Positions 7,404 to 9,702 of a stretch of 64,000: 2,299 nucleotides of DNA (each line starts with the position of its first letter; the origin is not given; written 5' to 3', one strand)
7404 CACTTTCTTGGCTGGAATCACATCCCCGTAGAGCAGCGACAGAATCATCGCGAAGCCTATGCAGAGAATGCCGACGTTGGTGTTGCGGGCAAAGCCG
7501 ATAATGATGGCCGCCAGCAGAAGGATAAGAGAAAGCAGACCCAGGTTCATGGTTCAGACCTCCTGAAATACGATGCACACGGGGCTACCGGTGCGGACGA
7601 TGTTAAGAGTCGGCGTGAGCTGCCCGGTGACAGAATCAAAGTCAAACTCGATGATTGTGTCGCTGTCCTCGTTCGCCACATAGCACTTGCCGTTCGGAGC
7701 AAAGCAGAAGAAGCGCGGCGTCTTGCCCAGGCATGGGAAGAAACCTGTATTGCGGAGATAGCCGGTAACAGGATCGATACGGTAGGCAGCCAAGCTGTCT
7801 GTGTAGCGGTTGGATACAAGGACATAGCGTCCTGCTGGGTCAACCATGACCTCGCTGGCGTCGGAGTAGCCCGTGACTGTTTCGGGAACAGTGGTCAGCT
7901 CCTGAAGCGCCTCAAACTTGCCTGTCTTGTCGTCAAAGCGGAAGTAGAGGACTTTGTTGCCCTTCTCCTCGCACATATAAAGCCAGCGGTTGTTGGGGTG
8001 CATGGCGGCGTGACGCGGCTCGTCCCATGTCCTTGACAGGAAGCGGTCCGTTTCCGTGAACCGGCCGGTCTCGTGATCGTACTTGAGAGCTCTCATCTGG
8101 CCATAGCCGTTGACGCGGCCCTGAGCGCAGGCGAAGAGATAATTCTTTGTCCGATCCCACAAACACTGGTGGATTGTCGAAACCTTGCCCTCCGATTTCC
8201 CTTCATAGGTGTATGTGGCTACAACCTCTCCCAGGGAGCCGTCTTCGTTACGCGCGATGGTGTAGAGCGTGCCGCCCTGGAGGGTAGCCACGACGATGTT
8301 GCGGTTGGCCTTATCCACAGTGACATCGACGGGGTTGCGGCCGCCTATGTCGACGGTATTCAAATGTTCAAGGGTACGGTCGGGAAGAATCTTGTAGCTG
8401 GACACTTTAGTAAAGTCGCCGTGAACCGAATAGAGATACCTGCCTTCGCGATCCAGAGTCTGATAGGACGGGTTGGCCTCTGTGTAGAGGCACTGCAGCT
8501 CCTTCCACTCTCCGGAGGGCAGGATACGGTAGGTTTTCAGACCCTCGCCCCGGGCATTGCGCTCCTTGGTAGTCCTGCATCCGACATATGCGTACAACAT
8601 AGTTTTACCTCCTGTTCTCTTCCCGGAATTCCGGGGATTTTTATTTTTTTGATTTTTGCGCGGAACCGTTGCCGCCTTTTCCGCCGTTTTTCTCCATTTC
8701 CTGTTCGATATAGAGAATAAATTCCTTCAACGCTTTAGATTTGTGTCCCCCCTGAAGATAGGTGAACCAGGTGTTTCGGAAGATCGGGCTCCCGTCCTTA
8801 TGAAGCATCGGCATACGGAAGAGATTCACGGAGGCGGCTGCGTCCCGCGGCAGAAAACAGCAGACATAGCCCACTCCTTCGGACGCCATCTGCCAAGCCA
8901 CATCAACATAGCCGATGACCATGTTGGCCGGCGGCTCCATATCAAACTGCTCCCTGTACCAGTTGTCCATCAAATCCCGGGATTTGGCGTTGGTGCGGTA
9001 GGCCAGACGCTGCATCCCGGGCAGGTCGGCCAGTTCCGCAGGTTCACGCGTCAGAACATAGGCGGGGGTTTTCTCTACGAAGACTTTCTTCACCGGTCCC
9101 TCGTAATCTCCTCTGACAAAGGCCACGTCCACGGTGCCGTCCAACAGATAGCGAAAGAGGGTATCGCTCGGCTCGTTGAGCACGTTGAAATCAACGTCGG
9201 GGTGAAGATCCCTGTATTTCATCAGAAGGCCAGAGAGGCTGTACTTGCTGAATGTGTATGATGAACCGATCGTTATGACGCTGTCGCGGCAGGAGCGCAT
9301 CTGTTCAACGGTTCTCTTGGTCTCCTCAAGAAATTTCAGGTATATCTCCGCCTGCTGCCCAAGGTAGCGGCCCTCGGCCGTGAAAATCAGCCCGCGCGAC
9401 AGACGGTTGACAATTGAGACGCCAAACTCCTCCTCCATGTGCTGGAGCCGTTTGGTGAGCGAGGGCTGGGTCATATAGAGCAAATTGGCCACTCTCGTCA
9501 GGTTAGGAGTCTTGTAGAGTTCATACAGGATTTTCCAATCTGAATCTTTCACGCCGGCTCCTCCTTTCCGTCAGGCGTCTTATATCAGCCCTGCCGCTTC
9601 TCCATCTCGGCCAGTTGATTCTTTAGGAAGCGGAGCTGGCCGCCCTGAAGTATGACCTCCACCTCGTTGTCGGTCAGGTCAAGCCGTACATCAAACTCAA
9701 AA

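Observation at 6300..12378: Candidate undescribed organic-acid/lactone catabolic system: HMG/CHA aldolase + variant aconitase + LysR + lactonase + dicarboxylate carrier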

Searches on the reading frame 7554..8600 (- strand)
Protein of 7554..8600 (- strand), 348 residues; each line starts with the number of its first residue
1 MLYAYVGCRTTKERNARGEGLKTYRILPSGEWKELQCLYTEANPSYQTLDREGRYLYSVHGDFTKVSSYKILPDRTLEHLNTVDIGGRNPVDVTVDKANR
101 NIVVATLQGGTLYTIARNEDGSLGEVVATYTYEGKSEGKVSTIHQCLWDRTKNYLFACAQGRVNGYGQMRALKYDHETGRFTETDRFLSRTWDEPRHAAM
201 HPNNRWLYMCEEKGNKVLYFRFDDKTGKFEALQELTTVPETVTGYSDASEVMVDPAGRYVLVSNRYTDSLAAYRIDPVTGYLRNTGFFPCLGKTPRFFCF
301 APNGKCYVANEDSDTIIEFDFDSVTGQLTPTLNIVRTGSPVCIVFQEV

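Call 3: search_protein_families(library=pfam, proteins=[window:7554-8600:-])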
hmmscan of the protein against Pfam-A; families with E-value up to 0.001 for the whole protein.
window:7554-8600:- (348 aa): 1 family
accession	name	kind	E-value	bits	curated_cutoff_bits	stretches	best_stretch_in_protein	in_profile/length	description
PF10282.15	Lactonase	-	4.3e-65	220.6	21.7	1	4-345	2-344/344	Lactonase, 7-bladed beta-propeller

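Call 4: search_protein_families(library=ncbifam, proteins=[window:7554-8600:-])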
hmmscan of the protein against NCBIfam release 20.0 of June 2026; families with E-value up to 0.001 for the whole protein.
window:7554-8600:- (348 aa): 2 families
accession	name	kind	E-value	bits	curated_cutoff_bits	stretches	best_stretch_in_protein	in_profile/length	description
NF008258.1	PRK11028.1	equivalog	1.2e-21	77.2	370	1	21-331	15-314/330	6-phosphogluconolactonase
NF050136.1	PGL_lacton_Staph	exception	3.6e-21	75.5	500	1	167-345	163-341/341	6-phosphogluconolactonase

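Call 21: find_homologous_proteins(query=window:7554-8600:-, max_evalue=1e-30)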
Query window:7554-8600:- (348 aa): 1038 proteins with E <= 1e-30 among 2107 candidates; the best 120 are listed.
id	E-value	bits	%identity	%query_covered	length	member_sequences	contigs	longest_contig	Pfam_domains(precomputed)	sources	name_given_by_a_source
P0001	3.1e-213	725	86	99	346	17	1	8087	PF10282.16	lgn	-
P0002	5.2e-211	718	85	100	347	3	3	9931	PF10282.16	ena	-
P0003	1.8e-210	716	85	99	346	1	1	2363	PF10282.16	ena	-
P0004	2.5e-210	716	85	100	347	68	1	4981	PF10282.16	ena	-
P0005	1.3e-209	714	86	99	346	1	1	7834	PF10282.16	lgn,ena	-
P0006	3.0e-209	712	85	100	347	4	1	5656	PF10282.16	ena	-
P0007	8.2e-209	711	84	99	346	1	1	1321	PF10282.16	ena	-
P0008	1.8e-208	710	83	100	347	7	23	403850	PF10282.16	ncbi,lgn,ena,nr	ncbi:MAG: lactonase family protein [Oscillospiraceae bacterium]|nr:lactonase family protein [Oscillo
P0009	4.3e-208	708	82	100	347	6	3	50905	PF10282.16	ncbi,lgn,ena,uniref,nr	ncbi:lactonase family protein [Stomatobaculum longum]|uniref:lactonase family protein n=1 Tax=Stomat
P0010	2.8e-207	706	83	100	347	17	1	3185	PF10282.16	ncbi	-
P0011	5.6e-207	705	82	100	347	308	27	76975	PF10282.16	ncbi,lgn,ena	-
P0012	1.5e-205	700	83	99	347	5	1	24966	PF10282.16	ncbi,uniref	ncbi:lactonase family protein [Butyricicoccus sp.]|uniref:lactonase family protein n=1 Tax=Butyricic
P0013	4.7e-205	699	83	99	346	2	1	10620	PF10282.16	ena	-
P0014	2.5e-204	696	82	99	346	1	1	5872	PF10282.16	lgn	-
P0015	6.1e-204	695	82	100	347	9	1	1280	PF10282.16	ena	-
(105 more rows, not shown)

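Call 22: find_encoding_contigs(protein=P0009, flank=10000, max_places=3)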
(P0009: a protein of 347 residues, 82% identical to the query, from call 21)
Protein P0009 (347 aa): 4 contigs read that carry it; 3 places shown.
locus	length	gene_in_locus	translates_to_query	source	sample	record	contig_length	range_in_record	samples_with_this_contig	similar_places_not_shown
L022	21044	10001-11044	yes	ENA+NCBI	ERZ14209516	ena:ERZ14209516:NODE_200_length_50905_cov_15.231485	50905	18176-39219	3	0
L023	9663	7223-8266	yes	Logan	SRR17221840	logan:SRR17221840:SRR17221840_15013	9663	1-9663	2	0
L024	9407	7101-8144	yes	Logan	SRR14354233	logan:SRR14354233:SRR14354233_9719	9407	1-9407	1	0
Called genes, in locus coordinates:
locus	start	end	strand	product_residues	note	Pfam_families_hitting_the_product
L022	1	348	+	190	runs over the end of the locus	-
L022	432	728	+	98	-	-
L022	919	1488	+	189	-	PF00300:His_Phos_1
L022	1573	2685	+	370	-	PF18989:DUF5722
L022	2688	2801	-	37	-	-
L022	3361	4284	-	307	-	PF00126:HTH_1, PF03466:LysR_substrate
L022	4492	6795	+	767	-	PF00330:Aconitase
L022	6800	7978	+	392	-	PF00180:Iso_dh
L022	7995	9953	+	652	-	PF00330:Aconitase, PF00694:Aconitase_C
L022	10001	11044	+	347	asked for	PF10282:Lactonase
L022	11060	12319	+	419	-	PF03600:CitMHS, PF07158:MatC_N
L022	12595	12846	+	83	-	-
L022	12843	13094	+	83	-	-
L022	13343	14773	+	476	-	PF02463:SMC_N (faint), PF13175:AAA_15 (weak), PF13476:AAA_23 (weak), PF13304:AAA_21 (weak)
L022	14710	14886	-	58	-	-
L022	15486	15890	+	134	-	PF04237:YjbR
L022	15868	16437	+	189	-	PF00293:NUDIX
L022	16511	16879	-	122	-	-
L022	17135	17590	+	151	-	PF02082:Rrf2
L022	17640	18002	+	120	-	PF06993:DUF1304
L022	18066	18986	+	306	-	PF02558:ApbA, PF08546:ApbA_C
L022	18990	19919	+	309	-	PF19127:Choline_bind_3, PF19085:Choline_bind_2 (faint), PF19127:Choline_bind_3, PF01473:Choline_bind_1 (weak), PF19127:Choline_bind_3, PF02557:VanY (weak), PF13539:Peptidase_M15_4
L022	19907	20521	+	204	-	PF00484:Pro_CA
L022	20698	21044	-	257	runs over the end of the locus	-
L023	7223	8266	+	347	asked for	PF10282:Lactonase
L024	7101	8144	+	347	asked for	PF10282:Lactonase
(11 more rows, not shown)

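Call 23: find_encoding_contigs(protein=P0008, flank=10000, max_places=3)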
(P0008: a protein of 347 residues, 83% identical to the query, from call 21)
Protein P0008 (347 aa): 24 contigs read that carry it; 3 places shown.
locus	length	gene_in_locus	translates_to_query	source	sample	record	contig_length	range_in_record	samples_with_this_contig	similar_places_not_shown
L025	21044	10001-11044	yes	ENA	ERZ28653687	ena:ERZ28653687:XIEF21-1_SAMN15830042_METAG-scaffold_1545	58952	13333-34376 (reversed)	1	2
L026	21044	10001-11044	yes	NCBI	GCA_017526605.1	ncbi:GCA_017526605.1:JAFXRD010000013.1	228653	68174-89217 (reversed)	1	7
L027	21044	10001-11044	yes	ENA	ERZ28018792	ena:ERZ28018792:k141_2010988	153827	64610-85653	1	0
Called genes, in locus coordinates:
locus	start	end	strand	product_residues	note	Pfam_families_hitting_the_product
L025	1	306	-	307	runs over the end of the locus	PF00126:HTH_1, PF03466:LysR_substrate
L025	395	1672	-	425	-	PF00890:FAD_binding_2 (weak), PF01266:DAO (weak), PF12831:FAD_oxidored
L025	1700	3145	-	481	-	PF00939:Na_sulph_symp, PF03600:CitMHS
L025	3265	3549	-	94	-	-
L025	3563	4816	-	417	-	PF13660:DUF4147, PF05161:MOFRL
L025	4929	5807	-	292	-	PF02826:2-Hacid_dh_C, PF03446:NAD_binding_2, PF14833:NAD_binding_11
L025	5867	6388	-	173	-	PF00857:Isochorismatase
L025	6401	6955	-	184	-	PF13811:DUF4186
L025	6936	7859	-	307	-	PF00126:HTH_1, PF03466:LysR_substrate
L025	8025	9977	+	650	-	PF00330:Aconitase, PF00694:Aconitase_C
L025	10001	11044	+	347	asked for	PF10282:Lactonase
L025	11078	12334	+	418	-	PF03553:Na_H_antiporter (faint), PF03600:CitMHS, PF07158:MatC_N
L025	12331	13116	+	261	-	PF03328:HpcH_HpaI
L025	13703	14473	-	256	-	PF03309:Pan_kinase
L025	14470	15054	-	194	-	PF09515:Thia_YuaJ (weak), PF12822:ECF_trnsprt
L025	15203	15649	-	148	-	-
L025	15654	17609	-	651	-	-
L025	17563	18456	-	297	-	PF00005:ABC_tran, PF13304:AAA_21 (weak)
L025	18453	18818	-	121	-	PF00392:GntR, PF13730:HTH_36 (faint)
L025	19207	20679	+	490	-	PF00128:Alpha-amylase, PF02324:Glyco_hydro_70 (faint), PF09154:Alpha-amy_C_pro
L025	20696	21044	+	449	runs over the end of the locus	PF06081:ArAE_1, PF13515:FUSC_2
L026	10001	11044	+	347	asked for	PF10282:Lactonase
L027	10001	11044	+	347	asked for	PF10282:Lactonase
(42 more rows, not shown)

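Call 28: search_protein_families(library=ncbifam, proteins=[L025:12331-13116:+, L022:4492-6795:+, L022:6800-7978:+])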
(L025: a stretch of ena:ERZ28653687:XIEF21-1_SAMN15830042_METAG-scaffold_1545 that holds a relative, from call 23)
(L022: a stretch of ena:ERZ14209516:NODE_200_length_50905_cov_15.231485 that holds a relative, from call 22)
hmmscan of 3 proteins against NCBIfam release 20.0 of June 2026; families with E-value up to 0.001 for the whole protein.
L025:12331-13116:+ (261 aa): 5 families
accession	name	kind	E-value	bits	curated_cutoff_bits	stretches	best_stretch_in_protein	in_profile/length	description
TIGR02311.1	HpaI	equivalog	9.7e-40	136.6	368.8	1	13-250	6-241/249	4-hydroxy-2-oxoheptanedioate aldolase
TIGR03239.1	GarL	equivalog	7.5e-38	130.5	406.75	1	11-249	4-239/249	2-dehydro-3-deoxyglucarate aldolase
NF007849.0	PRK10558.1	equivalog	1.5e-36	126.1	393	1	10-252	10-249/256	2-dehydro-3-deoxyglucarate aldolase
NF007521.0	PRK10128.1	equivalog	2.3e-28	99.5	441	1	8-248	7-245/267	2-keto-3-deoxy-L-rhamnonate aldolase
TIGR01064.1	pyruv_kin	equivalog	0.00028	19.5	306.4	1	144-218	208-278/476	pyruvate kinase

L022:4492-6795:+ (767 aa): 20 families
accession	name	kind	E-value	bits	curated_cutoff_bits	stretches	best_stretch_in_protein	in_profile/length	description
NF008503.0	PRK11413.1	equivalog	0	1352.7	641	1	1-766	1-752/753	hydratase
NF005558.0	PRK07229.1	equivalog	1.7e-98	330.9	612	1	42-764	3-643/647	aconitate hydratase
TIGR01342.1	acon_putative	hypoth_equivalog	7.8e-84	282.1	719.15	3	43-322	1-282/655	putative aconitate hydratase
NF001614.1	PRK00402.1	subfamily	1e-51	175.9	385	2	43-323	2-287/415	aconitase/3-isopropylmalate dehydratase large subunit family protein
TIGR02086.1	IPMI_arch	subfamily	1.4e-43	149.2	410.15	2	58-322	19-281/411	3-isopropylmalate dehydratase/homoaconitate hydratase family large subunit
TIGR01343.1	hacA_fam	subfamily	4e-41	140.9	385.7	2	44-322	2-283/412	homoaconitate hydratase family protein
TIGR02083.1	LEU2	equivalog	2.7e-40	138.6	610.65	2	146-322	111-286/419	3-isopropylmalate dehydratase large subunit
TIGR01340.1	aconitase_mito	equivalog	2.2e-37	128.8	825.35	1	59-439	50-425/745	aconitate hydratase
NF040615.1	HacA_Meth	equivalog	1.7e-27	96.2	550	2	136-322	97-290/419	homoaconitase large subunit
NF009520.0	PRK12881.1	subfamily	2.1e-27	95.3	905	2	149-434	204-502/893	aconitate hydratase AcnA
NF006757.0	PRK09277.1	subfamily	4.4e-27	94.2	686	2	145-375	200-432/888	aconitate hydratase AcnA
NF009116.0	PRK12466.1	subfamily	3.3e-25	88.6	531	1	148-487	123-464/472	3-isopropylmalate dehydratase large subunit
NF004016.0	PRK05478.1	subfamily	7.3e-24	84.1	510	1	148-486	121-461/468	3-isopropylmalate dehydratase large subunit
TIGR01341.1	aconitase_1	equivalog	4.6e-22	77.6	945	1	150-377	189-425/876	aconitate hydratase AcnA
TIGR00170.1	leuC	equivalog_domain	4.7e-19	68.3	560.25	1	148-466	120-447/466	3-isopropylmalate dehydratase large subunit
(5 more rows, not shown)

L022:6800-7978:+ (392 aa): 18 families
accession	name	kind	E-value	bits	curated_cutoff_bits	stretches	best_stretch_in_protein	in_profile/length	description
NF006673.0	PRK09222.1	equivalog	5.1e-61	207.1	509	1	41-355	3-306/482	NADP-dependent isocitrate dehydrogenase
NF006529.0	PRK08997.1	equivalog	1.6e-58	198.3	510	1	43-384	4-333/335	isocitrate dehydrogenase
TIGR02924.1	ICDH_alpha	equivalog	1.2e-55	189.4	561.35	1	45-353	3-300/473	isocitrate dehydrogenase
TIGR02088.1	LEU3_arch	subfamily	1.3e-55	188.9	409.8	1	46-362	2-305/324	isopropylmalate/isohomocitrate dehydrogenases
TIGR00175.1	mito_nad_idh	equivalog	1.6e-52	178.7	432.4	1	42-381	3-329/334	isocitrate dehydrogenase (NAD(+))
NF040626.1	AksF2_Meth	equivalog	1.7e-48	165.6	540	1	43-387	2-331/333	homoisocitrate dehydrogenase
NF040619.1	AksF_Meth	equivalog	1.3e-45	156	500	1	45-359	4-322/343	homoisocitrate dehydrogenase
NF002898.0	PRK03437.1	equivalog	6.4e-40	137.5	393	1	42-368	4-335/347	3-isopropylmalate dehydrogenase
TIGR02089.1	TTC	equivalog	1.5e-39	135.9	470.4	1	43-381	4-347/352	tartrate dehydrogenase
NF005425.0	PRK07006.1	equivalog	2.4e-37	128.7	490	3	265-359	294-385/416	NADP-dependent isocitrate dehydrogenase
TIGR00183.1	prok_nadp_idh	equivalog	5.6e-37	127.6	567.3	2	172-359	184-385/417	isocitrate dehydrogenase (NADP(+))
NF040855.1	iso_homocit_dh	equivalog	3.7e-36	125.1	680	1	45-341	4-278/345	isocitrate--homoisocitrate dehydrogenase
TIGR00169.1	leuB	equivalog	3.6e-35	121.6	353.2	1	45-349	2-312/349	3-isopropylmalate dehydrogenase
NF006048.0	PRK08194.1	equivalog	1.2e-33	116.7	501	1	41-384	2-347/352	tartrate dehydrogenase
NF005036.0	PRK06451.1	equivalog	4.3e-33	114.7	484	2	154-389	156-411/412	NADP-dependent isocitrate dehydrogenase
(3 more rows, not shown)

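Call 47: search_solved_structures(query=window:7554-8600:-, max_evalue=0.001)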
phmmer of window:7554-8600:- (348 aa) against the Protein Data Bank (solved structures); distinct sequences matched with E-value up to 0.001: 7.
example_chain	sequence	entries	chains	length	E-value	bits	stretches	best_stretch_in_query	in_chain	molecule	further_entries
3scy_A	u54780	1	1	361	5e-26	94.8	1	18-345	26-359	Hypothetical bacterial 6-phosphogluconolactonase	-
3fgb_A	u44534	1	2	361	1.8e-25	93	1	42-345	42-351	uncharacterized protein Q89ZH8_BACTN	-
4qrj_A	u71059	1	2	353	2e-24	89.5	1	18-345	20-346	putative 6-phosphogluconolactonase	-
6igb_A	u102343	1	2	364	8e-19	71.1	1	17-345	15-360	Periplasmic gluconolactonase, PpgL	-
3hfq_A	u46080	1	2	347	1e-16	64.3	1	40-347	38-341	uncharacterized protein lp_2219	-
6nau_A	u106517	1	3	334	6e-11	45.2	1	55-326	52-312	6-phosphogluconolactonase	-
1ri6_A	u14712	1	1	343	7.3e-11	45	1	52-314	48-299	putative isomerase ybhE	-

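Call 64: search_dna_similar(query=window:7554-8600:-, collection=plasmids, mode=protein, max_evalue=1e-30, max_rows=15)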
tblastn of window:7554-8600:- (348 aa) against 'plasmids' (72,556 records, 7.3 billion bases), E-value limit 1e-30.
Records with a match: 134; places in all: 140; records where one place covers at least 80% of the query: 130.
Best place of each record, by identity: <60% 134.
By first word of the organism name: Ralstonia 101; Pantoea 5; Sinorhizobium 5; Burkholderia 4; Rhizobium 3; Paraburkholderia 2; Skermanella 2; Roseomonas 1; Comamonadaceae 1; Priestia 1; and 9 more.
By predicted mobility (MOB-suite, as given by PLSDB): mobilizable 97; non-mobilizable 31; conjugative 6.
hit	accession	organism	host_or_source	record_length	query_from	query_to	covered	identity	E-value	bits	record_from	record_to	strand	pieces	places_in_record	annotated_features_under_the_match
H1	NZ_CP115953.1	Ralstonia solanacearum CFBP2957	Solanum lycopersicum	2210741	2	346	99%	38.7%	2e-67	236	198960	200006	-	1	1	none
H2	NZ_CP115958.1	Ralstonia pseudosolanacearum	Solanum lycopersicum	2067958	2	346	99%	38.7%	6e-66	232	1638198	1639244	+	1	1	none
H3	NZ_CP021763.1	Ralstonia pseudosolanacearum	Solanum lycopersicum,Tomato with ...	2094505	2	346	99%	38.7%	6e-66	232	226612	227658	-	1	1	none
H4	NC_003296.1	Ralstonia pseudosolanacearum GMI1000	-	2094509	2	346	99%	38.7%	6e-66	232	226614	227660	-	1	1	none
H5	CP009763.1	Ralstonia solanacearum OE1-1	Solanum virginianum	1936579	2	346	99%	38.4%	1e-65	231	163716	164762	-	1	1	hemagglutinin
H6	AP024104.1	Ralstonia solanacearum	-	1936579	2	346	99%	38.4%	1e-65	231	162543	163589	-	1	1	hypothetical protein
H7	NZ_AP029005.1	Ralstonia pseudosolanacearum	-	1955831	2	346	99%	38.4%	1e-65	231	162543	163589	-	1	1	none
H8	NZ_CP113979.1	Ralstonia pseudosolanacearum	Cucurbita maxima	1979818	2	346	99%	38.4%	1e-65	231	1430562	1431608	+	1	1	none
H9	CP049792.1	Ralstonia solanacearum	whole organism,isolated from the ...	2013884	2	346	99%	38.4%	1e-65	231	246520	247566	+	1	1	lactonase family protein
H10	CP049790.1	Ralstonia solanacearum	whole organism,isolated from the ...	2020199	2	346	99%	38.4%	1e-65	231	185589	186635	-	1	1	lactonase family protein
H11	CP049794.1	Ralstonia solanacearum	whole organism,isolated from the ...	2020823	2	346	99%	38.4%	1e-65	231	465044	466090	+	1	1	lactonase family protein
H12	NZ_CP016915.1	Ralstonia pseudosolanacearum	Tobacco,tissu sample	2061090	2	346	99%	38.4%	1e-65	231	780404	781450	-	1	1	none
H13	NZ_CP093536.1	Ralstonia pseudosolanacearum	cell culture,pepper stem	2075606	2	346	99%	38.4%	1e-65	231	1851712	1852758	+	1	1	none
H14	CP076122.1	Ralstonia solanacearum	Solanum muricatum,cell culture,stem,stem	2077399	2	346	99%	38.4%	1e-65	231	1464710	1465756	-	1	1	lactonase family protein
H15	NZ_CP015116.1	Ralstonia pseudosolanacearum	eggplant,true culture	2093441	2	346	99%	38.4%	1e-65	231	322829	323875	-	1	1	none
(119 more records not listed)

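Call 65: get_annotated_region(hit=H4, flank=9000)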
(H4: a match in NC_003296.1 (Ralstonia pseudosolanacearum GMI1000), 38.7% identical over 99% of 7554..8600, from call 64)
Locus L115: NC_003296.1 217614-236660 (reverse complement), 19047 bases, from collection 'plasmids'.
description: Ralstonia pseudosolanacearum GMI1000 plasmid pGMI1000MP, complete sequence
organism: Ralstonia pseudosolanacearum GMI1000 (NCBI taxid 267608)
taxonomy: Bacteria; Pseudomonadota; Betaproteobacteria; Burkholderiales; Burkholderiaceae; Ralstonia; Ralstonia pseudosolanacearum; Ralstonia pseudosolanacearum GMI1000
host: -; source: -; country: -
typing (MOB-suite, as given by PLSDB): mobilizable; relaxase MOBP
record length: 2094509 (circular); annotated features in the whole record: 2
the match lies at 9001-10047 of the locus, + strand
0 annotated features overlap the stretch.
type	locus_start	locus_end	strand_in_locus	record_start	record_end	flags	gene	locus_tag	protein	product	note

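Call 66: get_annotated_region(hit=H9, flank=9000)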
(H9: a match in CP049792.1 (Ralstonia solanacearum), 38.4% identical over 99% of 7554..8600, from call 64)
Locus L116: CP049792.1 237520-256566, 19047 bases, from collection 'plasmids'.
description: Ralstonia solanacearum strain 203 plasmid unnamed, complete sequence
organism: Ralstonia solanacearum (NCBI taxid 305)
taxonomy: Bacteria; Pseudomonadota; Betaproteobacteria; Burkholderiales; Burkholderiaceae; Ralstonia; Ralstonia solanacearum
host: -; source: whole organism,isolated from the tobacco substrate; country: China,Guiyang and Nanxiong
typing (MOB-suite, as given by PLSDB): mobilizable; relaxase MOBP
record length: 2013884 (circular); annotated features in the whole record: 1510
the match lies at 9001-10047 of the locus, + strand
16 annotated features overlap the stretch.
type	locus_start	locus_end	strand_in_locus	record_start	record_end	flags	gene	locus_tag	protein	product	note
CDS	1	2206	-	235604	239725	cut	-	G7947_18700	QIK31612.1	hypothetical protein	-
CDS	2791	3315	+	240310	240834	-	-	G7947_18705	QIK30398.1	hypothetical protein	-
CDS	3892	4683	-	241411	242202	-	-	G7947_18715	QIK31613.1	sulfite exporter TauE/SafE family protein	-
CDS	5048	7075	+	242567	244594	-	-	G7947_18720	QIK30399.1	FimV family protein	-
CDS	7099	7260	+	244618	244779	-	-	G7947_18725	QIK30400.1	aldo/keto reductase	-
CDS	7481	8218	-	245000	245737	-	-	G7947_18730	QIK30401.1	ABC transporter substrate-binding protein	-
CDS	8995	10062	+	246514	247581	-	-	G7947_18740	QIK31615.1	lactonase family protein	-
CDS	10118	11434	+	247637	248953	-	-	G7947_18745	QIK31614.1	MFS transporter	-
CDS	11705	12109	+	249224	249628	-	-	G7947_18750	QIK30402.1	SRPBCC domain-containing protein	-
CDS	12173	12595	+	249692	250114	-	-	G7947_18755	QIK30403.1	DUF4259 domain-containing protein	-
CDS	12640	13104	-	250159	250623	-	-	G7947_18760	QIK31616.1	TrbI/VirB10 family protein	-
CDS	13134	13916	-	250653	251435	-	-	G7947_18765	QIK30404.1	hypothetical protein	-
CDS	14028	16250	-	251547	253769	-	-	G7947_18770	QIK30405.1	DUF2235 domain-containing protein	-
CDS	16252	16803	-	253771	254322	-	-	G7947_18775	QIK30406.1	DUF3304 domain-containing protein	-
CDS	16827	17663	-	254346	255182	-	-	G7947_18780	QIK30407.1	DUF4123 domain-containing protein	-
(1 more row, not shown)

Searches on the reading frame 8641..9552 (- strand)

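Call 3: search_protein_families(library=pfam, proteins=[window:8641-9552:-])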
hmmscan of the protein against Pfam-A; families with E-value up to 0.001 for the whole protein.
window:8641-9552:- (303 aa): 2 families
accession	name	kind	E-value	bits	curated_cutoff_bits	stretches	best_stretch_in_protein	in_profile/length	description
PF03466.25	LysR_substrate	-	2.1e-19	70.2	28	1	92-286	7-208/209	LysR substrate binding domain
PF00126.33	HTH_1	-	2.5e-12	47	26.6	1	5-62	3-60/60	Bacterial regulatory helix-turn-helix protein, lysR family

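Call 4: search_protein_families(library=ncbifam, proteins=[window:8641-9552:-])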
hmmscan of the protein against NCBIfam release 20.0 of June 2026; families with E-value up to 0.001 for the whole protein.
window:8641-9552:- (303 aa): 42 families (the best 25 are shown)
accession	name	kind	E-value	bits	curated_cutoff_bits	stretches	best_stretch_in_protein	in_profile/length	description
NF058504.1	TransRegCcpCBac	equivalog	7.4e-33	114.2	400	1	1-283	1-285/287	transcriptional regulator CcpC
NF040786.1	LysR_Sec_metab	equivalog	2.3e-23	82.7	250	1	8-146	8-146/298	selenium metabolism-associated LysR family transcriptional regulator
TIGR03418.1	chol_sulf_TF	equivalog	1.5e-17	63.6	324.8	1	15-152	15-149/291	choline sulfate utilization transcriptional regulator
NF008416.0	PRK11242.1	equivalog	1.2e-16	60.9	277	1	16-288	16-293/300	transcriptional regulator CynR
NF047520.1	trans_act_CidR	equivalog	3.6e-16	59.2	415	1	11-146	11-146/292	cidABC operon transcriptional activator CidR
NF053705.1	TransRegGltCGpos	equivalog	1e-15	57.8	350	1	11-146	11-146/300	glutamate biosynthesis transcriptional regulator GltC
NF047711.1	PutUtilRegPtrR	equivalog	4.3e-15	55.6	400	1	8-203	8-206/283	putrescine utilization regulator PtrR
NF009327.0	PRK12684.1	subfamily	3.6e-14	52.7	402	1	8-145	8-147/313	CysB family HTH-type transcriptional regulator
NF009324.0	PRK12679.1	equivalog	9.3e-14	51.2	491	1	15-144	16-146/316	HTH-type transcriptional regulator Cbl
NF045775.1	acetoin_reg_AlsR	exception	3.3e-13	49.8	430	1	19-150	19-150/290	acetoin biosynthesis transcriptional regulator AlsR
NF007385.0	PRK09906.1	equivalog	1.2e-12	47.6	356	1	17-153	17-152/296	DNA-binding transcriptional regulator HcaR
TIGR03339.1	phn_lysR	subfamily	2.4e-12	46.7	341.1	1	16-146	12-139/279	aminoethylphosphonate catabolism associated LysR family transcriptional regulator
NF008095.0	PRK10837.1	subfamily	3.3e-12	46.3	281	1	8-285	10-289/290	LysR family transcriptional regulator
NF007315.1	PRK09801.1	equivalog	5.8e-12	45.2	398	1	5-122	10-127/301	L-tartrate utilization transcriptional activator TtdR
TIGR02424.1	TF_pcaQ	equivalog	1.1e-11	44.2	303.8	1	11-145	13-147/300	pca operon transcription factor PcaQ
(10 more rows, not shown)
